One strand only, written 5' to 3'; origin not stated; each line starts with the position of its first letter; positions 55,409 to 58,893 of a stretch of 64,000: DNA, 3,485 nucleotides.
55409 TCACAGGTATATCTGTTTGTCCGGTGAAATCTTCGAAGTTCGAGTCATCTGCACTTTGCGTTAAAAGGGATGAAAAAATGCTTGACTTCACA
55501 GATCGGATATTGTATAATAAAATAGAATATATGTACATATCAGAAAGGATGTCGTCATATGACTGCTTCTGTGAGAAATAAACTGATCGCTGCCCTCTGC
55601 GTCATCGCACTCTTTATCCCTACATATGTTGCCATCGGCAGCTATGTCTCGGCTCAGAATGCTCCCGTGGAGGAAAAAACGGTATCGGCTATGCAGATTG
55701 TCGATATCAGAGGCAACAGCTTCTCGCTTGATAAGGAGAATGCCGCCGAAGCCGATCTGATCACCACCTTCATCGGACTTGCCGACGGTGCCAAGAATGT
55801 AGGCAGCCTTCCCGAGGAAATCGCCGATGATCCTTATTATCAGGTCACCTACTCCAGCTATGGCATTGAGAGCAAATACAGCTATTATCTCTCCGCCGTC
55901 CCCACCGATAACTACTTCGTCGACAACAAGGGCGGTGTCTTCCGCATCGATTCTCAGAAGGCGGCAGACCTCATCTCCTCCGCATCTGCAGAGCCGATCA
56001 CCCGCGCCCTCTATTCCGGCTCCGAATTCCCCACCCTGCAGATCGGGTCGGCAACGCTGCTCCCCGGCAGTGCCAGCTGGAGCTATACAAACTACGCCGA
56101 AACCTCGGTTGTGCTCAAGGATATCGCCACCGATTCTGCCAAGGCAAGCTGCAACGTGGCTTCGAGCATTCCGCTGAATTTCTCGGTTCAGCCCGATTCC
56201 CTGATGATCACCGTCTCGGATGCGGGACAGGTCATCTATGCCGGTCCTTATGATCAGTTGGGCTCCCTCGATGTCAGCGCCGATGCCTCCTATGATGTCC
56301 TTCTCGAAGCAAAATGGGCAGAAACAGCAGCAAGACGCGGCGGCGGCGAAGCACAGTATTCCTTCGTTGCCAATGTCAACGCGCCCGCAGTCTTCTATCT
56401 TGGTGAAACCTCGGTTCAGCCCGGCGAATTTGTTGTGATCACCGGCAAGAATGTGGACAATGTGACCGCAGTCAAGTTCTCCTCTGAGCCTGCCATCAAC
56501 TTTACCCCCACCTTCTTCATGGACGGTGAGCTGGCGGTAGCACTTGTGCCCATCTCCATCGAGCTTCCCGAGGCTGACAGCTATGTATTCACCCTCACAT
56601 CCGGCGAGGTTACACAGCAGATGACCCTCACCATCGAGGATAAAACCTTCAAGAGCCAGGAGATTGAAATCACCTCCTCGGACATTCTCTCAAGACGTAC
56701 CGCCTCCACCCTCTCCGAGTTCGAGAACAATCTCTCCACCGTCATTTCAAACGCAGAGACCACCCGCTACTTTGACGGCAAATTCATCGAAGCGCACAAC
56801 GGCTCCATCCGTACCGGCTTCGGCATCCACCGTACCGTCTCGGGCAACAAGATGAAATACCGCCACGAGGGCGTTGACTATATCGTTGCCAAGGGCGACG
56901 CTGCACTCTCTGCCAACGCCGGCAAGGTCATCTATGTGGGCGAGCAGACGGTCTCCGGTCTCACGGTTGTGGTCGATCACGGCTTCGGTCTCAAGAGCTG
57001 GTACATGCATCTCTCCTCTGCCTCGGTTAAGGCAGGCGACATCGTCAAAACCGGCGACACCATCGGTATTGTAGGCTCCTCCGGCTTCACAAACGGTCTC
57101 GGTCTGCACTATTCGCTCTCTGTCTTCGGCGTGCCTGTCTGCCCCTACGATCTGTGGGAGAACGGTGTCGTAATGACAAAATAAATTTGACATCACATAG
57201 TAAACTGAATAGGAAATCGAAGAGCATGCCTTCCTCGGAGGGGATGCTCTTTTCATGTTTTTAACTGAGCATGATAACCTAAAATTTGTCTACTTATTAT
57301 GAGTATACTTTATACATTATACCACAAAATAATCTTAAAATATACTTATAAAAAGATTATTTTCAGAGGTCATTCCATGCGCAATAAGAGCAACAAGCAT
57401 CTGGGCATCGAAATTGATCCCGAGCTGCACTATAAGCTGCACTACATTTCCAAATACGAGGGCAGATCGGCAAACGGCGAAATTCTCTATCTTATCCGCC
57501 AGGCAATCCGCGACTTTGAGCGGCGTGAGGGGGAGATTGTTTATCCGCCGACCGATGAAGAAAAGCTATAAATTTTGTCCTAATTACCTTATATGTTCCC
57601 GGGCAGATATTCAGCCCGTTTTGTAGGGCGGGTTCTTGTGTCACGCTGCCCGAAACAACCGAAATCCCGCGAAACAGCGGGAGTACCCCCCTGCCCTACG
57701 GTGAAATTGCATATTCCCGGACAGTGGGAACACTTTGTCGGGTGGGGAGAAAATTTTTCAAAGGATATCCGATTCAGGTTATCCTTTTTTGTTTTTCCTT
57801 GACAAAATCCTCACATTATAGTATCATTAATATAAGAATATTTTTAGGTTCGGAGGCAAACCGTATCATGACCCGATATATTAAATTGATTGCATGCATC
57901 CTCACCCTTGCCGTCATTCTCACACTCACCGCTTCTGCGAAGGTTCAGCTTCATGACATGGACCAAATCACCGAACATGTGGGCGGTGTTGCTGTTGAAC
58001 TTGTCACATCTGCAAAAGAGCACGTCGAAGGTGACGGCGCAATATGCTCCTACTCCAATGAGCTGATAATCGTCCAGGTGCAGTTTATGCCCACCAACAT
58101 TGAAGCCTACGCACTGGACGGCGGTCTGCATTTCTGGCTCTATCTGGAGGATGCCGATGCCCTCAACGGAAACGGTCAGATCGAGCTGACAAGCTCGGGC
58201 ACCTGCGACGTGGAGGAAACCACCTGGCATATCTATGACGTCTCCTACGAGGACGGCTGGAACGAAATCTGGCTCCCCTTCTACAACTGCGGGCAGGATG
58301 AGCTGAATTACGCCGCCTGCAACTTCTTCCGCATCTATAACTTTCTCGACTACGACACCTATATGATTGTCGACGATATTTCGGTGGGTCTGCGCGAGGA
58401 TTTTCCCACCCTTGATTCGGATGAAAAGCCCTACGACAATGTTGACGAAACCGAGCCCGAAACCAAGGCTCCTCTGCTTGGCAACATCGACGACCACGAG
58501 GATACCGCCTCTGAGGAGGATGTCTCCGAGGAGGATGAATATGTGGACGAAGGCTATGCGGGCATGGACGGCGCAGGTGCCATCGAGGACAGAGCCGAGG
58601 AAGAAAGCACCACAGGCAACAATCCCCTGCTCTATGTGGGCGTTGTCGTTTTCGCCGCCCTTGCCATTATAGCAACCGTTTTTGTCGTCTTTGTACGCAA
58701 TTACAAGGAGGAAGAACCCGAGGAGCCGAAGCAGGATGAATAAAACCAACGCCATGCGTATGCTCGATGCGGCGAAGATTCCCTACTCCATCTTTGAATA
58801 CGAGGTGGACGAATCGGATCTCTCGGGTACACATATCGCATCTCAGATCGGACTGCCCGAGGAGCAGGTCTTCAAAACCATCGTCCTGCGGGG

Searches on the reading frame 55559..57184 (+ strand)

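Call 3: search_protein_families(library=pfam, proteins=[window:55559-57184:+], max_evalue=1)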
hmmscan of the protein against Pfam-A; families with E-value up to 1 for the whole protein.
window:55559-57184:+ (541 aa): 4 families
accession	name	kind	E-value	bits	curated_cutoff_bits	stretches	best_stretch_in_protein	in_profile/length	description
PF01551.29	Peptidase_M23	-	2.1e-23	82.8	28.7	1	435-528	2-95/96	Peptidase family M23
PF22820.2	TcaA_3rd_4th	-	0.1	13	27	1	346-373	37-65/73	TcaA protein 3rd/4th domain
PF13533.13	Biotin_lipoyl_2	-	0.17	12.2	29.8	1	489-502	15-28/32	Biotin-lipoyl like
PF00924.24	MS_channel_2nd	-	0.28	11.7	20.2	0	480-510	8-38/68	Mechanosensitive ion channel, beta-domain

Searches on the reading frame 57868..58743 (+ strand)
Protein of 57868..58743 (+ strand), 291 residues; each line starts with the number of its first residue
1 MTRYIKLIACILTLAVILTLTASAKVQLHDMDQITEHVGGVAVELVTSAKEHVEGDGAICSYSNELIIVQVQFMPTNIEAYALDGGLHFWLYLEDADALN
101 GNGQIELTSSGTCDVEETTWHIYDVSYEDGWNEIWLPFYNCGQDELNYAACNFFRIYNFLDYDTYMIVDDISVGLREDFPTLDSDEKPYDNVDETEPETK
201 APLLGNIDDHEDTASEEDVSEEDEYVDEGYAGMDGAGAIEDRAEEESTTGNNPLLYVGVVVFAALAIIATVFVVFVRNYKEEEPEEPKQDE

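Call 3: search_protein_families(library=pfam, proteins=[window:57868-58743:+], max_evalue=1)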
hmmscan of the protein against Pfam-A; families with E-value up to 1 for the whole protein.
window:57868-58743:+ (291 aa): 1 family
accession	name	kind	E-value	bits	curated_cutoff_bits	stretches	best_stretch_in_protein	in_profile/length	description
PF12655.13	CDIF630_02480-like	-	0.47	10.9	25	0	215-229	20-34/36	Spore surface protein CDIF630_02480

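Call 4: search_protein_families(library=ncbifam, proteins=[window:57868-58743:+], max_evalue=1)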
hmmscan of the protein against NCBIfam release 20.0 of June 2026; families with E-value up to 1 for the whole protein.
window:57868-58743:+ (291 aa): 0 families

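Call 60: search_protein_families(library=pfam, proteins=[P0243, P0247, P0244, P0245, P0262], max_evalue=1)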
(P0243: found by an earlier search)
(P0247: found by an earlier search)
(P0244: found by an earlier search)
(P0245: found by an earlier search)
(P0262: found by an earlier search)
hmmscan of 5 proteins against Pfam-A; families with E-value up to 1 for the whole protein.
P0243 (556 aa): 6 families
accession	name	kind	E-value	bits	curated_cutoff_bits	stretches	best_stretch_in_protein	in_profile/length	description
PF05388.16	Carbpep_Y_N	-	0.0004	21.1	25.8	0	493-515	74-96/127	Carboxypeptidase Y pro-peptide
PF13995.12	YebF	-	0.0009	19.6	27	0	288-323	43-78/89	YebF-like protein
PF13547.12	GTA_TIM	-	0.018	14.8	27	0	224-271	102-149/299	GTA TIM-barrel-like domain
PF20101.4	DUF6491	-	0.1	13.1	27.5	0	9-63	5-54/138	Family of unknown function (DUF6491)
PF09394.16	Inhibitor_I42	-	0.13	13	27.2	0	70-104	43-78/91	Chagasin family peptidase inhibitor I42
PF03786.19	UxuA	-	0.2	10.8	23.7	0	353-396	98-141/352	D-mannonate dehydratase (UxuA)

P0247 (382 aa): 3 families
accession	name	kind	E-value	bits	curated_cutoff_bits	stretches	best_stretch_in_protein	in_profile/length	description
PF16101.10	PRIMA1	-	0.00094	19.4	38.6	1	32-58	59-85/158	Proline-rich membrane anchor 1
PF05388.16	Carbpep_Y_N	-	0.029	15.1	25.8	0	321-339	76-94/127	Carboxypeptidase Y pro-peptide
PF05308.16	Mito_fiss_reg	-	0.49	11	26.3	1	34-57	175-199/244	Mitochondrial fission regulator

P0244 (556 aa): 7 families
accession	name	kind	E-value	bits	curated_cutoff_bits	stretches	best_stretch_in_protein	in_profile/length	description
PF05388.16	Carbpep_Y_N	-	0.00012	22.9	25.8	0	143-170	66-93/127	Carboxypeptidase Y pro-peptide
PF14794.11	DUF4479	-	0.00039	20.6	25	0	291-309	31-49/71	Domain of unknown function (DUF4479)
PF05117.17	DUF695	-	0.0043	17.8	23.1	0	270-302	71-103/134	Family of unknown function (DUF695)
PF03640.20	Lipoprotein_15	-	0.039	13.9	24.4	0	532-549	19-37/47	Secreted repeat of unknown function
PF13995.12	YebF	-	0.11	12.9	27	0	459-493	45-79/89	YebF-like protein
PF03467.21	Smg4_UPF3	-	0.28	11.7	24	0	81-111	107-137/172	Smg-4/UPF3 family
PF05017.19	TMP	-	0.88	10.9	15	0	333-343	1-11/11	TMP repeat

P0245 (283 aa): 0 families

P0262 (384 aa): 0 families

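Call 76: search_protein_families(library=ncbifam, proteins=[P0243, P0244], max_evalue=0.01)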
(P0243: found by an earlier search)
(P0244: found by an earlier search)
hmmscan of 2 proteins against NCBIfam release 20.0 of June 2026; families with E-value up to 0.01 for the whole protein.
P0243 (556 aa): 0 families

P0244 (556 aa): 1 family
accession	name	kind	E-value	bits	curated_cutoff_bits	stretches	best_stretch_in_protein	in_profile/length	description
NF038128.1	choice_anch_J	domain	0.0054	16.9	30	0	232-342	26-133/162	choice-of-anchor J domain-containing protein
